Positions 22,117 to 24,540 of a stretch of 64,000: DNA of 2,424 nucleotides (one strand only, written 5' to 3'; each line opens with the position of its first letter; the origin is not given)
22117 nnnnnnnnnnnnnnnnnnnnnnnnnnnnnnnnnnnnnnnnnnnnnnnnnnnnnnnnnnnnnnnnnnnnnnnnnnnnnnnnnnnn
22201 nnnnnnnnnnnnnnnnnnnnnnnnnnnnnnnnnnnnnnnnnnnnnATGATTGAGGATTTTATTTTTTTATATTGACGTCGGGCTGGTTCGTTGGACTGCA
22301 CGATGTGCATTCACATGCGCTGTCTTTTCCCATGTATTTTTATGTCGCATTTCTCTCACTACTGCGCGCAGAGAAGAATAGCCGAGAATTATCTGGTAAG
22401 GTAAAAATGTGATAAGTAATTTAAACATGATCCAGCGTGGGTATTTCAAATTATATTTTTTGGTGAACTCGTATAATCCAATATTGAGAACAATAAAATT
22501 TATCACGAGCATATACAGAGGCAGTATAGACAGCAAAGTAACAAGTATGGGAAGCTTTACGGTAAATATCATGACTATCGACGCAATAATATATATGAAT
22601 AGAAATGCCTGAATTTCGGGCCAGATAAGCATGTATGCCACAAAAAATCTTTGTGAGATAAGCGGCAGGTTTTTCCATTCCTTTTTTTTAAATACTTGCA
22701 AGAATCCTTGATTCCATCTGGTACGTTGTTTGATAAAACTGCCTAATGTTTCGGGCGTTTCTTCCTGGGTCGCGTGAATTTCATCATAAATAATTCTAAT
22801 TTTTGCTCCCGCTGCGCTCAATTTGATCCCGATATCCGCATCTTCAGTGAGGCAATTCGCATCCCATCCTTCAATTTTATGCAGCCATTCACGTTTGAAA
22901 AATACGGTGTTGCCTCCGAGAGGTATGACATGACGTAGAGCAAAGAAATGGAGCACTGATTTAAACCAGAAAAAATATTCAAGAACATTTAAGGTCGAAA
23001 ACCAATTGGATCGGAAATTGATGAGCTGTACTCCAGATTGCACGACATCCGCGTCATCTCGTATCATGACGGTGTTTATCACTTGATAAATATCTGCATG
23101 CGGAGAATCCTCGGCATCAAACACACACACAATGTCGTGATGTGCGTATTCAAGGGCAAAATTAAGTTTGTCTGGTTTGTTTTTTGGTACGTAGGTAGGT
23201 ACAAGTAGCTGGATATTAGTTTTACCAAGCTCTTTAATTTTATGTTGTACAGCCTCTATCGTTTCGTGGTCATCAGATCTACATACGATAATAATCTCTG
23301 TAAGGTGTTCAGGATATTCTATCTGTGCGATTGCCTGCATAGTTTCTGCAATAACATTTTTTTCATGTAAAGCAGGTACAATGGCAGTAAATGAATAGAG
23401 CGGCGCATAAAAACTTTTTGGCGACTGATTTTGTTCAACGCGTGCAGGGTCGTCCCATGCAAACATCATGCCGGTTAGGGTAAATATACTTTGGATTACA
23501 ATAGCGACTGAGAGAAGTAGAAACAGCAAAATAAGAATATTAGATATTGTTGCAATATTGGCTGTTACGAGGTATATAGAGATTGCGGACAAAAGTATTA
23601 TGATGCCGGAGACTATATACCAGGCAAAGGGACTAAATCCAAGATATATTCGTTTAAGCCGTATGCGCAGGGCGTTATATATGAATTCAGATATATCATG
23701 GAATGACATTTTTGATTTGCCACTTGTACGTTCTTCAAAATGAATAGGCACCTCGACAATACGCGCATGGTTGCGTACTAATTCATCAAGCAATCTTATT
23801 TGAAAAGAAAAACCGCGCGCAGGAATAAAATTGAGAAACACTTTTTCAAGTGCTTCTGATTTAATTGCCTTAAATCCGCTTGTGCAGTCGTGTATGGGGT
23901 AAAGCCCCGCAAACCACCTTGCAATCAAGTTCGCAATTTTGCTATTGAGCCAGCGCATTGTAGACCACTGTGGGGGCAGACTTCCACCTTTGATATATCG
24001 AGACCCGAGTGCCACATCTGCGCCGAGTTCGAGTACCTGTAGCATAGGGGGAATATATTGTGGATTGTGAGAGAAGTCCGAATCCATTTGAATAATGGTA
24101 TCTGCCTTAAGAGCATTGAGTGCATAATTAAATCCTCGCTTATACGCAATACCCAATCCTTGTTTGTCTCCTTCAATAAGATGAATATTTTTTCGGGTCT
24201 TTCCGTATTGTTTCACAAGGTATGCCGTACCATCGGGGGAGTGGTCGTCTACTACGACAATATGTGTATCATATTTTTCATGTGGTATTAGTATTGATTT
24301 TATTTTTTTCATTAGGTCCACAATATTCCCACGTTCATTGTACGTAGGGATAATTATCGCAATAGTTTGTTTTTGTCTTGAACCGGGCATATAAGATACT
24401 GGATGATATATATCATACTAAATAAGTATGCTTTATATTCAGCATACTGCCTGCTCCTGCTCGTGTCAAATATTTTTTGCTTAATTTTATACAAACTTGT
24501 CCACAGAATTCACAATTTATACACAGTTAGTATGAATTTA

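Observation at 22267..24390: Single polypeptide with two different GT2 domains (DPM1-like plus QxxRW processive synthase)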

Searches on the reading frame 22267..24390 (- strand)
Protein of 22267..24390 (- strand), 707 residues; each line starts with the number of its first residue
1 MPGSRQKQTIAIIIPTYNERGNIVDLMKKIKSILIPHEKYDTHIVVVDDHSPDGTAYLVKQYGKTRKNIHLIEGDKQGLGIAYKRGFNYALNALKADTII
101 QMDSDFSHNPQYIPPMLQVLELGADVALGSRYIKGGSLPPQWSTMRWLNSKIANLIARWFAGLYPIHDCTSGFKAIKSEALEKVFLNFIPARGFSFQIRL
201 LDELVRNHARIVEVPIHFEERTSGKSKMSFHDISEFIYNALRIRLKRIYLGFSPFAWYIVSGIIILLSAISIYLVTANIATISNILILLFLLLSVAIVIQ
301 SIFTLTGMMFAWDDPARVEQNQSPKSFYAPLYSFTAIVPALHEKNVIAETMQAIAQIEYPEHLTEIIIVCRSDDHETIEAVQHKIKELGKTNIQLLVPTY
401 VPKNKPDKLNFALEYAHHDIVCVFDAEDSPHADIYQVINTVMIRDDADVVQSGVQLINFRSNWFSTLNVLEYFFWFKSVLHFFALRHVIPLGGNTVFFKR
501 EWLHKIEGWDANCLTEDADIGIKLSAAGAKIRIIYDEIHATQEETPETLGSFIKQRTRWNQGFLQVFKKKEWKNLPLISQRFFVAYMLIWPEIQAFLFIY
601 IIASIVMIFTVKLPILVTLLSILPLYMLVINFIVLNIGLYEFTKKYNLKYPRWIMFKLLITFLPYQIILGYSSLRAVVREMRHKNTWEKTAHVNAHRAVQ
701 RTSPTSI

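Call 3: search_protein_families(library=pfam, proteins=[window:22267-24390:-], max_evalue=0.01)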
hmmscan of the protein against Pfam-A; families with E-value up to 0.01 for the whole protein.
window:22267-24390:- (707 aa): 6 families
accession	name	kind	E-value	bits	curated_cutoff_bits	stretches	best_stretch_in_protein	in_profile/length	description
PF13641.12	Glyco_tranf_2_3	-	2e-40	139.7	27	1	334-561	3-229/230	Glycosyltransferase like family 2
PF00535.33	Glycos_transf_2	-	4e-36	124.9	23.3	2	12-185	2-168/168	Glycosyl transferase family 2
PF13632.12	Glyco_trans_2_3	-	3.4e-25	89.5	27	1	420-628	1-197/198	Glycosyl transferase family group 2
PF13506.12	Glyco_transf_21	-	4.4e-07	30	21.7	1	405-560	18-173/174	Glycosyl transferase family 21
PF10111.15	Glyco_tranf_2_2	-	9.3e-07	29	27.3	0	12-107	2-93/276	Glycosyltransferase like family 2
PF03552.20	Cellulose_synt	-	0.0013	17.8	24.7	1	499-642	408-555/722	Cellulose synthase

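Call 4: search_protein_families(library=ncbifam, proteins=[window:22267-24390:-], max_evalue=0.01)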
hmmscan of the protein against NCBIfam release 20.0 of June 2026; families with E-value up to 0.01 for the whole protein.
window:22267-24390:- (707 aa): 28 families (the best 25 are shown)
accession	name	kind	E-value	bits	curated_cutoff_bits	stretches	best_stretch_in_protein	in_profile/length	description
TIGR03937.1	PgaC_IcaA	equivalog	5.3e-32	111.3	422.3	2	296-655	9-362/407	poly-beta-1,6-N-acetyl-D-glucosamine synthase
TIGR04182.1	glyco_TIGR04182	equivalog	1.1e-23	84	325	1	10-301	2-272/293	S-layer glycoprotein N-glycosyltransferase AglJ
NF053846.1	glyco_with_XrtP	equivalog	1.4e-22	80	520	2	332-691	41-436/440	XrtP-associated glycosyltransferase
NF041865.1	EpsU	equivalog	1e-21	77.4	700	2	320-573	27-275/394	exopolysaccharide biosynthesis GT2 family glycosyltransferase EpsU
TIGR04283.1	glyco_like_mftF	equivalog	1.2e-19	70.8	182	2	336-539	3-183/221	TIGR04283 family arsenosugar biosynthesis glycosyltransferase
TIGR03030.1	CelA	equivalog_domain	1.1e-15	56.7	699.1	2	494-571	310-385/714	UDP-forming cellulose synthase catalytic subunit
NF041391.1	DPhHxTase_Halo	equivalog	6.6e-14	51.4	375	1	16-226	3-190/213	dolichyl-phosphate hexose transferase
NF007986.1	PRK10714.1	equivalog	7.6e-13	48.1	529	1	8-307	6-273/316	undecaprenyl-phosphate 4-deoxy-4-formamido-L-arabinose transferase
NF047588.1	GlcsyltransPgfSStrep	equivalog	3.2e-12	46.3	500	1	10-236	3-213/308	glycosyltransferase PgfS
NF045692.1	OglycostaseCruG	equivalog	3.3e-12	46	600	2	8-121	41-153/386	2'-O-glycosyltransferase CruG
NF041875.1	EPS_EpsD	equivalog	1e-11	44.8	370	1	11-142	2-128/325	exopolysaccharide biosynthesis glycosyltransferase EpsD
TIGR03469.1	HpnB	hypoth_equivalog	1.1e-11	44.4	379.25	2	9-116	45-156/386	hopene-associated glycosyltransferase HpnB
NF010496.0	PRK13915.1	equivalog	5e-11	42.2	262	1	5-127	28-149/307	glucosyl-3-phosphoglycerate synthase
NF058614.1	PPMAGASynPpgS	equivalog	5.8e-11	42.2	370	1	11-218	3-196/226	polyprenyl-phospho-N-acetylgalactosaminyl synthase PpgS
NF011305.0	PRK14716.1-3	equivalog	1.5e-10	40.8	409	1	286-578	9-332/486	glycosyl transferase family protein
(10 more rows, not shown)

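Call 9: find_homologous_proteins(query=window:22267-24390:-, max_evalue=1e-10)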
Query window:22267-24390:- (707 aa): 1351 proteins with E <= 1e-10 among 8000 candidates; the best 120 are listed.
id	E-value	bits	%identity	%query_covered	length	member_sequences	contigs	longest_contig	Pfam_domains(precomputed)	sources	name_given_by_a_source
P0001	0.0e+0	1608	100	100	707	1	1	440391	PF13632.13,PF10111.15,PF13641.13,PF00535.33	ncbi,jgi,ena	ncbi:MAG: glycosyltransferase [Candidatus Magasanikbacteria bacterium]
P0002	0.0e+0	1173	71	100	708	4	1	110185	PF13632.13,PF13506.14,PF13641.13,PF00535.33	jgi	-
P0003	0.0e+0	1111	69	94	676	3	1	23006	PF13632.13,PF13506.14,PF13641.13,PF00535.33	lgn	-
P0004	2.4e-284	963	59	98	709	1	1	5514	PF13632.13,PF10111.15,PF13641.13,PF00535.33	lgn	-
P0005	4.3e-283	959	60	98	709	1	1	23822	PF13632.13,PF10111.15,PF13641.13,PF00535.33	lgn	-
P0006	4.1e-281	953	57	99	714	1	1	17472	PF13632.13,PF13506.14,PF13641.13,PF03552.21,PF00535.33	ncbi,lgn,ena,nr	ncbi:MAG TPA: glycosyltransferase [Candidatus Kapabacteria bacterium]|nr:glycosyltransferase [Candid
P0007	4.1e-279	946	59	98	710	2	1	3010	PF13632.13,PF13641.13,PF00535.33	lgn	-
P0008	1.1e-277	941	58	98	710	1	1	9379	PF13632.13,PF10111.15,PF13641.13,PF00535.33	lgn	-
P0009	1.7e-277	941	57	98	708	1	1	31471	PF13632.13,PF10111.15,PF13641.13,PF03552.21,PF00535.33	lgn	-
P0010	3.3e-273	926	58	98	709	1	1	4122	PF13632.13,PF10111.15,PF13506.14,PF13641.13,PF00535.33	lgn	-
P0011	5.4e-266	903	57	98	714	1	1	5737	PF13632.13,PF13641.13,PF00535.33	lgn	-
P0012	6.2e-262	889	57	97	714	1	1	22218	PF13632.13,PF10111.15,PF13506.14,PF13641.13,PF00535.33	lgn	-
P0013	6.7e-260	882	55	99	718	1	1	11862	PF13632.13,PF10111.15,PF13506.14,PF13641.13,PF00535.33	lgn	-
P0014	1.3e-259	881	55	99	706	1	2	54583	PF13632.13,PF10111.15,PF13506.14,PF13641.13,PF00535.33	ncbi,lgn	ncbi:MAG: glycosyltransferase [Candidatus Magasanikiibacteriota bacterium]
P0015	3.0e-259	880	55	99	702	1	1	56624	PF13632.13,PF13641.13,PF00535.33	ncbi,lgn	-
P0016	1.4e-256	871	54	97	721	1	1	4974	PF13632.13,PF13506.14,PF13641.13,PF00535.33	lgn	-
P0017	5.6e-256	869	53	98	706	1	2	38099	PF13632.13,PF13506.14,PF13641.13,PF00535.33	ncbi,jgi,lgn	-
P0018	1.1e-255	868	54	99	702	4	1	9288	PF13632.13,PF13506.14,PF13641.13,PF00535.33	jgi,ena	-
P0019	1.9e-250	851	53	98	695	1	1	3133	PF13632.13,PF10111.15,PF13506.14,PF13641.13,PF00535.33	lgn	-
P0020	1.4e-235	802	50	99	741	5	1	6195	PF13632.13,PF10111.15,PF13506.14,PF13641.13,PF00535.33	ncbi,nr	ncbi:glycosyltransferase [Patescibacteria group bacterium]|nr:glycosyltransferase [Patescibacteria g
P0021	8.2e-232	790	50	98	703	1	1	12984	PF13632.13,PF10111.15,PF13641.13,PF00535.33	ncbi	-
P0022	1.9e-231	788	51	98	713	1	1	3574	PF13632.13,PF13506.14,PF13641.13,PF00535.33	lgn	-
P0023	1.5e-230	785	50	98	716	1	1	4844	PF13632.13,PF10111.15,PF13506.14,PF13641.13,PF00535.33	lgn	-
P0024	9.3e-230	783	48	98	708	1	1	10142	PF13632.13,PF10111.15,PF13641.13,PF00535.33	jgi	jgi:glycosyltransferase XagB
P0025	2.4e-229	781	51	98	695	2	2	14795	PF13632.13,PF10111.15,PF13506.14,PF13641.13,PF00535.33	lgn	-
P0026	2.8e-228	778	50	97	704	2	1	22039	PF13632.13,PF10111.15,PF13641.13,PF00535.33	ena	-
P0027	2.9e-228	778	50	98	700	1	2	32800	PF13632.13,PF10111.15,PF13506.14,PF13641.13,PF00535.33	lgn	-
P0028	6.2e-228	777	49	98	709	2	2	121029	PF13632.13,PF10111.15,PF13641.13,PF00535.33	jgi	jgi:glycosyltransferase XagB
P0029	7.7e-228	776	50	98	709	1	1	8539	PF13632.13,PF10111.15,PF13641.13,PF00535.33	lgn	-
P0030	1.6e-227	775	50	97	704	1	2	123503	PF13632.13,PF10111.15,PF13641.13,PF00535.33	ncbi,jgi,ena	-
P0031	1.3e-226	772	49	98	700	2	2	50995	PF13632.13,PF10111.15,PF13506.14,PF13641.13,PF00535.33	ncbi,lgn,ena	ncbi:MAG: glycosyltransferase [Patescibacteria group bacterium]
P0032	1.2e-225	769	50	99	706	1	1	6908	PF13632.13,PF10111.15,PF13641.13,PF00535.33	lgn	-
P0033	1.2e-225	769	49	97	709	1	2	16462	PF13632.13,PF10111.15,PF13641.13,PF00535.33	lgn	-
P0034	1.8e-225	769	51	99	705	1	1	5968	PF13632.13,PF10111.15,PF13641.13,PF00535.33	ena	-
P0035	1.8e-225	769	50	97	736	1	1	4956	PF13632.13,PF10111.15,PF13506.14,PF13641.13,PF00535.33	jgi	jgi:glycosyltransferase XagB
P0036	4.1e-225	767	50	98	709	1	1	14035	PF13632.13,PF10111.15,PF13506.14,PF13641.13,PF00535.33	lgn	-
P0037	1.4e-224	766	50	97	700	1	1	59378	PF13632.13,PF10111.15,PF13506.14,PF13641.13,PF00535.33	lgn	-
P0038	2.2e-224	765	49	97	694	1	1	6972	PF13632.13,PF10111.15,PF13506.14,PF13641.13,PF03552.21,PF00535.33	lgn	-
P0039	2.6e-224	765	49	98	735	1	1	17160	PF13632.13,PF10111.15,PF13641.13,PF00535.33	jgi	jgi:glycosyltransferase XagB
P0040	3.1e-224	765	49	97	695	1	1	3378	PF13632.13,PF10111.15,PF13506.14,PF13641.13,PF03552.21,PF00535.33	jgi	jgi:glycosyltransferase XagB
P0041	1.4e-223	762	49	97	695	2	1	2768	PF13632.13,PF10111.15,PF13506.14,PF13641.13,PF03552.21,PF00535.33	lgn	-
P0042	2.7e-223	761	50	98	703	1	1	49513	PF13632.13,PF10111.15,PF13641.13,PF00535.33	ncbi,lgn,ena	-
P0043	6.2e-223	760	49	98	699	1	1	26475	PF13632.13,PF10111.15,PF13506.14,PF13641.13,PF00535.33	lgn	-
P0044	1.3e-222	759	46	97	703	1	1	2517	PF13632.13,PF10111.15,PF13641.13,PF00535.33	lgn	-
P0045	2.7e-222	758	50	98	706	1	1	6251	PF13632.13,PF10111.15,PF13641.13,PF03552.21,PF00535.33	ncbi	-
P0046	3.4e-222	758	49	99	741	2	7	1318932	PF13632.13,PF10111.15,PF13506.14,PF13641.13,PF00535.33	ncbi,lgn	-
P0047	4.2e-222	758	49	99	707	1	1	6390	PF13632.13,PF13506.14,PF13641.13,PF00535.33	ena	-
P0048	6.7e-222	757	48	98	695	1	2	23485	PF13632.13,PF10111.15,PF13506.14,PF13641.13,PF03552.21,PF00535.33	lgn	-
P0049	6.8e-222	757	49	98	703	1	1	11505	PF13632.13,PF10111.15,PF13506.14,PF13641.13,PF03552.21,PF00535.33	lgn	-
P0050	7.3e-222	757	48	98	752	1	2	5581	PF13632.13,PF10111.15,PF13506.14,PF13641.13,PF00535.33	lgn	-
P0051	8.8e-222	756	49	97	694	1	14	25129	PF13632.13,PF13506.14,PF13641.13,PF00535.33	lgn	-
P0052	2.5e-221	755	48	98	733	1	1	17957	PF13632.13,PF10111.15,PF13506.14,PF13641.13,PF00535.33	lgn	-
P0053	6.7e-221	754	48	97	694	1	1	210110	PF13632.13,PF10111.15,PF13506.14,PF13641.13,PF03552.21,PF00535.33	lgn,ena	-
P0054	4.7e-220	751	48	99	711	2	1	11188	PF13632.13,PF10111.15,PF13641.13,PF00535.33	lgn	-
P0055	1.1e-219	750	48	98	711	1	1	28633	PF13632.13,PF10111.15,PF13506.14,PF13641.13,PF00535.33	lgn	-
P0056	1.3e-219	749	48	98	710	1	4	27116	PF13632.13,PF10111.15,PF13506.14,PF13641.13,PF00535.33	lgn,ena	-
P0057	1.3e-219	749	49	97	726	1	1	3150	PF13632.13,PF10111.15,PF13506.14,PF13641.13,PF00535.33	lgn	-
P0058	2.3e-219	748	48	98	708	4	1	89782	PF13632.13,PF10111.15,PF13506.14,PF13641.13,PF00535.33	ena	-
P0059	3.1e-219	748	49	98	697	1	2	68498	PF13632.13,PF10111.15,PF13641.13,PF00535.33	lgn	-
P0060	3.1e-219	748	48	98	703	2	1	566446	PF13632.13,PF10111.15,PF13506.14,PF13641.13,PF03552.21,PF00535.33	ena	-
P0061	7.0e-219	747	50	98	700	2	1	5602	PF13632.13,PF10111.15,PF13641.13,PF00535.33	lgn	-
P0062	2.7e-218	745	49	98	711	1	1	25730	PF13632.13,PF10111.15,PF13506.14,PF13641.13,PF00535.33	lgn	-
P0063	4.1e-218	744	48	98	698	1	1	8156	PF13632.13,PF10111.15,PF13506.14,PF13641.13,PF00535.33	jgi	jgi:glycosyltransferase XagB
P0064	7.0e-218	744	47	98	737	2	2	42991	PF13632.13,PF10111.15,PF13506.14,PF13641.13,PF00535.33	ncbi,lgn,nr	ncbi:MAG: glycosyltransferase [Candidatus Levybacteria bacterium]|nr:glycosyltransferase [Candidatus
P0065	9.7e-218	743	48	98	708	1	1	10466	PF13632.13,PF13506.14,PF13641.13,PF00535.33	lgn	-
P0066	1.3e-217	743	48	97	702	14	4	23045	PF13632.13,PF10111.15,PF13506.14,PF13641.13,PF00535.33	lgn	-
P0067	3.5e-217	741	47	97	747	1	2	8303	PF13632.13,PF13641.13,PF00535.33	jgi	jgi:glycosyltransferase XagB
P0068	3.5e-217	741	49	98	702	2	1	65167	PF13632.13,PF10111.15,PF13641.13,PF00535.33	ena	-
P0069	3.7e-217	741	48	99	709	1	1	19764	PF13632.13,PF10111.15,PF13506.14,PF13641.13,PF00535.33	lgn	-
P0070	4.7e-217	741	47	99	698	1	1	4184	PF13632.13,PF10111.15,PF13506.14,PF13641.13,PF00535.33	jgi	-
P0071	5.7e-217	741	56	79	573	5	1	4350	PF13632.13,PF13506.14,PF13641.13,PF03552.21,PF00535.33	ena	-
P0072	9.8e-217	740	48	98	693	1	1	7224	PF13632.13,PF13506.14,PF13641.13,PF00535.33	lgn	-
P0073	1.1e-216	740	49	97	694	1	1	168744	PF13632.13,PF13506.14,PF13641.13,PF00535.33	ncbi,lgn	-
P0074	1.2e-216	740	48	99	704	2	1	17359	PF13632.13,PF10111.15,PF13641.13,PF00535.33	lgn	-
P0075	1.4e-216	739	49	97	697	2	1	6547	PF13632.13,PF10111.15,PF13506.14,PF13641.13,PF00535.33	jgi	-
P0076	2.1e-216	739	47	98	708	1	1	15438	PF13632.13,PF13641.13,PF00535.33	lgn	-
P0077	2.3e-216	739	49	99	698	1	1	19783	PF13632.13,PF13641.13,PF00535.33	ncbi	-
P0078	3.5e-215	735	48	98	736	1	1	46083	PF13632.13,PF10111.15,PF13506.14,PF13641.13,PF00535.33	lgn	-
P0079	5.3e-215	734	46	97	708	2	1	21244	PF13632.13,PF10111.15,PF13641.13,PF00535.33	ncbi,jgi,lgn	ncbi:MAG: hypothetical protein RI947_1268 [Candidatus Parcubacteria bacterium]|jgi:cellulose synthas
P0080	1.3e-214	733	47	98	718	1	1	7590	PF13632.13,PF10111.15,PF13506.14,PF13641.13,PF00535.33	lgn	-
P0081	1.2e-213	730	49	98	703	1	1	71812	PF13632.13,PF13641.13,PF00535.33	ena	-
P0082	9.2e-213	727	46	99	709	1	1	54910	PF13632.13,PF10111.15,PF13506.14,PF13641.13,PF00535.33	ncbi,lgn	-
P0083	1.9e-212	726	46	97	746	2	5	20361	PF13632.13,PF10111.15,PF13506.14,PF13641.13,PF00535.33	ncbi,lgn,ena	-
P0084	2.2e-212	725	48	98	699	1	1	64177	PF13632.13,PF10111.15,PF13641.13,PF00535.33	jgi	jgi:cellulose synthase/poly-beta-1,6-N-acetylglucosamine synthase-like glycosyltransferase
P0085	1.1e-211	723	47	99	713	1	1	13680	PF13632.13,PF10111.15,PF13641.13,PF03552.21,PF00535.33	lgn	-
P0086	2.5e-211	722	47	98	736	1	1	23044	PF13632.13,PF10111.15,PF13506.14,PF13641.13,PF00535.33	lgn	-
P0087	7.1e-211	720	47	98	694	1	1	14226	PF13632.13,PF10111.15,PF13506.14,PF13641.13,PF00535.33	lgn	-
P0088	8.7e-209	714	49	92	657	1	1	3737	PF13632.13,PF10111.15,PF13506.14,PF13641.13,PF00535.33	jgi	jgi:cellulose synthase/poly-beta-1,6-N-acetylglucosamine synthase-like glycosyltransferase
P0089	2.2e-207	709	47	98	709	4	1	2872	PF13632.13,PF10111.15,PF13506.14,PF13641.13,PF00535.33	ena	-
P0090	1.4e-206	706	45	98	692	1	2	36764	PF13632.13,PF10111.15,PF13506.14,PF13641.13,PF00535.33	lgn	-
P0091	3.7e-206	705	47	98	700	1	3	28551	PF13632.13,PF10111.15,PF13641.13,PF00535.33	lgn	-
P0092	5.6e-206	704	47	97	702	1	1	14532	PF13632.13,PF10111.15,PF13506.14,PF13641.13,PF00535.33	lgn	-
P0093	1.1e-205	703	59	70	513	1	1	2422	PF13632.13,PF13506.14,PF13641.13,PF00535.33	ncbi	-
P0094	1.9e-205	702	46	99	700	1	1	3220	PF13632.13,PF10111.15,PF13506.14,PF13641.13,PF00535.33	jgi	jgi:glycosyltransferase XagB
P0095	2.2e-204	699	46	98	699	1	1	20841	PF13632.13,PF10111.15,PF13506.14,PF13641.13,PF00535.33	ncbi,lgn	-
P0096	2.6e-203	695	46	99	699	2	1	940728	PF13632.13,PF10111.15,PF13641.13,PF00535.33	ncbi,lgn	-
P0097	9.4e-202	690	46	97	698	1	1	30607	PF13632.13,PF10111.15,PF13506.14,PF13641.13,PF00535.33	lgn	-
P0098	1.3e-199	683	44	99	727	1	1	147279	PF13632.13,PF10111.15,PF13506.14,PF13641.13,PF00535.33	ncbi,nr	ncbi:MAG: glycosyltransferase [Patescibacteria group bacterium]|nr:glycosyltransferase [Patescibacte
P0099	9.4e-199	680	46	97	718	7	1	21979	PF13632.13,PF10111.15,PF13506.14,PF13641.13,PF00535.33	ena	-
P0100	1.2e-198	680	51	85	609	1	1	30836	PF13632.13,PF13506.14,PF13641.13,PF00535.33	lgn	-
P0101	2.4e-197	676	43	98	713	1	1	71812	PF13632.13,PF10111.15,PF13641.13,PF00535.33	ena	-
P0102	1.2e-196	673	49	87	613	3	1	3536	PF13632.13,PF13506.14,PF13641.13,PF03552.21,PF00535.33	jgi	jgi:cellulose synthase/poly-beta-1,6-N-acetylglucosamine synthase-like glycosyltransferase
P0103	1.4e-196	673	47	97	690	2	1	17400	PF13632.13,PF10111.15,PF13506.14,PF13641.13,PF00535.33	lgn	-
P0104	5.8e-195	668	43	97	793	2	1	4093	PF13632.13,PF10111.15,PF13506.14,PF13641.13,PF00535.33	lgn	-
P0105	2.0e-194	666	61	66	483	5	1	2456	PF13632.13,PF13506.14,PF13641.13,PF00535.33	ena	-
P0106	1.2e-193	664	44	98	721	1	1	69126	PF13632.13,PF10111.15,PF13506.14,PF13641.13,PF00535.33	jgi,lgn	jgi:cellulose synthase/poly-beta-1,6-N-acetylglucosamine synthase-like glycosyltransferase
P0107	1.7e-191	656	43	99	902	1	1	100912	PF13632.13,PF10111.15,PF13506.14,PF13641.13,PF00498.32,PF16697.11,PF00535.33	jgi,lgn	jgi:cellulose synthase/poly-beta-1,6-N-acetylglucosamine synthase-like glycosyltransferase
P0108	4.5e-190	652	44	97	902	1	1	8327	PF13632.13,PF10111.15,PF13506.14,PF13641.13,PF00498.32,PF16697.11,PF00535.33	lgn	-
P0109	7.8e-190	651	43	97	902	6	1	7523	PF13632.13,PF10111.15,PF13506.14,PF13641.13,PF00498.32,PF16697.11,PF00535.33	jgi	jgi:glycosyltransferase XagB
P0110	4.9e-187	642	47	87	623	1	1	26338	PF13632.13,PF10111.15,PF13641.13,PF00535.33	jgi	jgi:glycosyltransferase XagB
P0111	3.2e-186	639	42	97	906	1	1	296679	PF13632.13,PF10111.15,PF13506.14,PF13641.13,PF00498.32,PF16697.11,PF00535.33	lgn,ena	-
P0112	1.5e-184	633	42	97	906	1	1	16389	PF13632.13,PF10111.15,PF13506.14,PF13641.13,PF00498.32,PF16697.11,PF00535.33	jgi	jgi:cellulose synthase/poly-beta-1,6-N-acetylglucosamine synthase-like glycosyltransferase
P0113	4.4e-184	632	51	78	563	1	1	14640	PF13632.13,PF13506.14,PF13641.13,PF00535.33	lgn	-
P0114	5.1e-184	632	45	99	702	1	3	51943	PF13632.13,PF10111.15,PF13506.14,PF13641.13,PF00535.33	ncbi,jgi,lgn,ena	-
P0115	1.7e-183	630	43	97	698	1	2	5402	PF13632.13,PF10111.15,PF13506.14,PF13641.13,PF00535.33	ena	-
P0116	6.6e-183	628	40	99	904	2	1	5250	PF13632.13,PF10111.15,PF13506.14,PF13641.13,PF00498.32,PF16697.11,PF00535.33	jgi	jgi:cellulose synthase/poly-beta-1,6-N-acetylglucosamine synthase-like glycosyltransferase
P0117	1.1e-182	627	46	90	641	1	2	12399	PF13632.13,PF13506.14,PF13641.13,PF00535.33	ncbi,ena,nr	ncbi:MAG: glycosyltransferase [Candidatus Pacebacteria bacterium]|nr:glycosyltransferase [Candidatus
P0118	2.1e-182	626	41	99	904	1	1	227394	PF13632.13,PF10111.15,PF13506.14,PF13641.13,PF00498.32,PF16697.11,PF00535.33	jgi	jgi:glycosyltransferase XagB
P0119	4.5e-179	615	54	65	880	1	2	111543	PF13632.13,PF13506.14,PF13641.13,PF04138.21,PF00535.33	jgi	jgi:cellulose synthase/poly-beta-1,6-N-acetylglucosamine synthase-like glycosyltransferase/putative 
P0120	1.5e-177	610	48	59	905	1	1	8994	PF13632.13,PF10111.15,PF13641.13,PF00498.32,PF16697.11,PF00535.33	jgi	jgi:cellulose synthase/poly-beta-1,6-N-acetylglucosamine synthase-like glycosyltransferase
